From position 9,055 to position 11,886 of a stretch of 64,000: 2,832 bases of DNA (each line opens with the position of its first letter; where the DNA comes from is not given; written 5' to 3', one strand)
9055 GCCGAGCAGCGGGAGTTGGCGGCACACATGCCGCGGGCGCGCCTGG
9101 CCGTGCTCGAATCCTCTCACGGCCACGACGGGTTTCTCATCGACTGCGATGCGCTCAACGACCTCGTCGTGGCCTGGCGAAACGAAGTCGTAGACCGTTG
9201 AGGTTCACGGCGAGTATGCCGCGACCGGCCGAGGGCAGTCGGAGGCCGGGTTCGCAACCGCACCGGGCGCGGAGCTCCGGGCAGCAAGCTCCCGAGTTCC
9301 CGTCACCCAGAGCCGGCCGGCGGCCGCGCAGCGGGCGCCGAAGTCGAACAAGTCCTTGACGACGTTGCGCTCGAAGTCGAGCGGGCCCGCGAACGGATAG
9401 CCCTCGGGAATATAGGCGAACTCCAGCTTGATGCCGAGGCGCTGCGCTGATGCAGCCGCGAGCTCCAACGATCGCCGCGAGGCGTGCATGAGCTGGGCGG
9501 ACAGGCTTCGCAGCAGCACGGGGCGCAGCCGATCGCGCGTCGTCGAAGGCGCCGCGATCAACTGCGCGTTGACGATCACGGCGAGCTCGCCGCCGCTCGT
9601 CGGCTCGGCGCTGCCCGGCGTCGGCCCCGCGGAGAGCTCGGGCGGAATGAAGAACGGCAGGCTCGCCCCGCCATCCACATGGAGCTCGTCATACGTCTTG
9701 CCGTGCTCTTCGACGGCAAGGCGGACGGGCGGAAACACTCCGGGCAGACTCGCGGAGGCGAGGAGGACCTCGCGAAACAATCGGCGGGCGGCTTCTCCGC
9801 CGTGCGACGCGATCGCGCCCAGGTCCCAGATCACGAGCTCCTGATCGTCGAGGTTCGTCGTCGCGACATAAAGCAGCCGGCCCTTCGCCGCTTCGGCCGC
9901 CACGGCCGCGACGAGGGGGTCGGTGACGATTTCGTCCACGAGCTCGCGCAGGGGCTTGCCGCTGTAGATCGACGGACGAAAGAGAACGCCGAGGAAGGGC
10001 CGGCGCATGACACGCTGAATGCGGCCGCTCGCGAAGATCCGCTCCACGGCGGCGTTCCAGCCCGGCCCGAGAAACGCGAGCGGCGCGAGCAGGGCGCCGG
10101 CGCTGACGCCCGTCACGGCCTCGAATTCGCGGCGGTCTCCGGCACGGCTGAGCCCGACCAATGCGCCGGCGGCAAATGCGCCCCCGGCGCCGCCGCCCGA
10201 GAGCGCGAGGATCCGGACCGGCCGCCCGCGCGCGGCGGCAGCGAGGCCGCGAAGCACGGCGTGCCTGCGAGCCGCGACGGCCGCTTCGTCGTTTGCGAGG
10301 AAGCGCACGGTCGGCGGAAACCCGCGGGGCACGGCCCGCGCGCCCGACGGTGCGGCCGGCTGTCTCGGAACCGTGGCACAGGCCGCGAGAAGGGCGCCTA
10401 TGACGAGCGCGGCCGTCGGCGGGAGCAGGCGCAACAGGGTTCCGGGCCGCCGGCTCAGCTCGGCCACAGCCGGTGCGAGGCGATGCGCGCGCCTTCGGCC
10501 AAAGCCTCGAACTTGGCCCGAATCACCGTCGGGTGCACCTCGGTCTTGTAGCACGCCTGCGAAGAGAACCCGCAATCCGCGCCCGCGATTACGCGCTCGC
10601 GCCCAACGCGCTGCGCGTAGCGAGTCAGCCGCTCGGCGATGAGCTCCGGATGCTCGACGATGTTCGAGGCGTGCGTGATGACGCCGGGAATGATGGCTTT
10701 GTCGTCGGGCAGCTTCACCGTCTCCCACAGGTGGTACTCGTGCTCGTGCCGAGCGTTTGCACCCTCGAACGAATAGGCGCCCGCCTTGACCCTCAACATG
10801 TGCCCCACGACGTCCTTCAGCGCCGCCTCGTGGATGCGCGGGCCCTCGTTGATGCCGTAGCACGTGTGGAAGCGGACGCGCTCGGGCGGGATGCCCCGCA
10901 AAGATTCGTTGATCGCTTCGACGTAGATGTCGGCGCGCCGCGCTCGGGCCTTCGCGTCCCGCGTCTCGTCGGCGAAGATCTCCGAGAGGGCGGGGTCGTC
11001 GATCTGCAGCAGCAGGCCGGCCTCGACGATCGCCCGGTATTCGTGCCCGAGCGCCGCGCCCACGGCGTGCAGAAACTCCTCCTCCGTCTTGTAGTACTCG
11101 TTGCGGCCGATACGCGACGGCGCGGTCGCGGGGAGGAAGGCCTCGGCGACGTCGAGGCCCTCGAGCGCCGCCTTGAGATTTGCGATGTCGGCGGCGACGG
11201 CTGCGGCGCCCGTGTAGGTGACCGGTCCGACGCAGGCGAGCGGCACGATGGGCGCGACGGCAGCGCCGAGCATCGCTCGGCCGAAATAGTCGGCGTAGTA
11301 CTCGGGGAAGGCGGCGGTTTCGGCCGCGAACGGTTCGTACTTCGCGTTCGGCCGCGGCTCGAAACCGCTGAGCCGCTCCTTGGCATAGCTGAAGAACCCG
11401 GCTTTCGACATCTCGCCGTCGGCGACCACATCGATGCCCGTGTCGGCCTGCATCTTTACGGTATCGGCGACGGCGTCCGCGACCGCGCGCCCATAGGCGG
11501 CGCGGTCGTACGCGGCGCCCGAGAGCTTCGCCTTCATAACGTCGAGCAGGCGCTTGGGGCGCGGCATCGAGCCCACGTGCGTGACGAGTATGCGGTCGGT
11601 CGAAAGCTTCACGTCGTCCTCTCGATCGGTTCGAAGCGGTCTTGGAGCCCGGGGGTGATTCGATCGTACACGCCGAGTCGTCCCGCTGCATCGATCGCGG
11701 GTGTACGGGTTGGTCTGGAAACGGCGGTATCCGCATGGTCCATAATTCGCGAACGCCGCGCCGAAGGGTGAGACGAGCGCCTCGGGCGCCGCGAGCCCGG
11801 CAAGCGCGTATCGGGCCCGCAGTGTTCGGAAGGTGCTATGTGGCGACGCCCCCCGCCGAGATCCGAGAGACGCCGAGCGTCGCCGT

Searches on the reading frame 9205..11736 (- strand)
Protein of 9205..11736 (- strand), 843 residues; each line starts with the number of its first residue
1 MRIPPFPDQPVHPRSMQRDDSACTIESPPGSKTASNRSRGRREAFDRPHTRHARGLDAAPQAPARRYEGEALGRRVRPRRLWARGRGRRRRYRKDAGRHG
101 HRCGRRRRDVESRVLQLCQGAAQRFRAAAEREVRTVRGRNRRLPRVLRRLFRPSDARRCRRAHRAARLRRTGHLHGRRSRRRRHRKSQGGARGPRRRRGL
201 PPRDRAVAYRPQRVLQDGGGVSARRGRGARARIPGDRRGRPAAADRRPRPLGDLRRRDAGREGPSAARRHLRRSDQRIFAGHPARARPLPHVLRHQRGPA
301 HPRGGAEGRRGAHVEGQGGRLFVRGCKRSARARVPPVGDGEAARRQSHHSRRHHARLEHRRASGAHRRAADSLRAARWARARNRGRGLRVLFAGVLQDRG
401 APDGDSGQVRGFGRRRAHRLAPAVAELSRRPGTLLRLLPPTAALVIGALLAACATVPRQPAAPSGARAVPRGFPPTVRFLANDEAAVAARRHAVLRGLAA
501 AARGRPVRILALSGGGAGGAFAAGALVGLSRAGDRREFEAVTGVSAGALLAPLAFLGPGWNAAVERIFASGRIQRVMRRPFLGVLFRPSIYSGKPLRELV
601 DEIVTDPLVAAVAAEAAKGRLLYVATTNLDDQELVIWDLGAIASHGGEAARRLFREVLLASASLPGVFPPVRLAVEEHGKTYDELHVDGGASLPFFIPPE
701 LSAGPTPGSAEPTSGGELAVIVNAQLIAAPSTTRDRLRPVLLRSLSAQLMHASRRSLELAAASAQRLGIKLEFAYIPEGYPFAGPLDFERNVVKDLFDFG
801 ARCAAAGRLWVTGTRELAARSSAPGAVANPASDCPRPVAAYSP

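Call 99: search_protein_families(library=pfam, proteins=[window:9205-11736:-], max_evalue=0.00001)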
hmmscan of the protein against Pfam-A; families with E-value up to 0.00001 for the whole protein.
window:9205-11736:- (843 aa): 1 family
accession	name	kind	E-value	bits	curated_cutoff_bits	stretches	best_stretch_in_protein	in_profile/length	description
PF01734.28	Patatin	-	2e-20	74.3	27.7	1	510-694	1-186/191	Patatin-like phospholipase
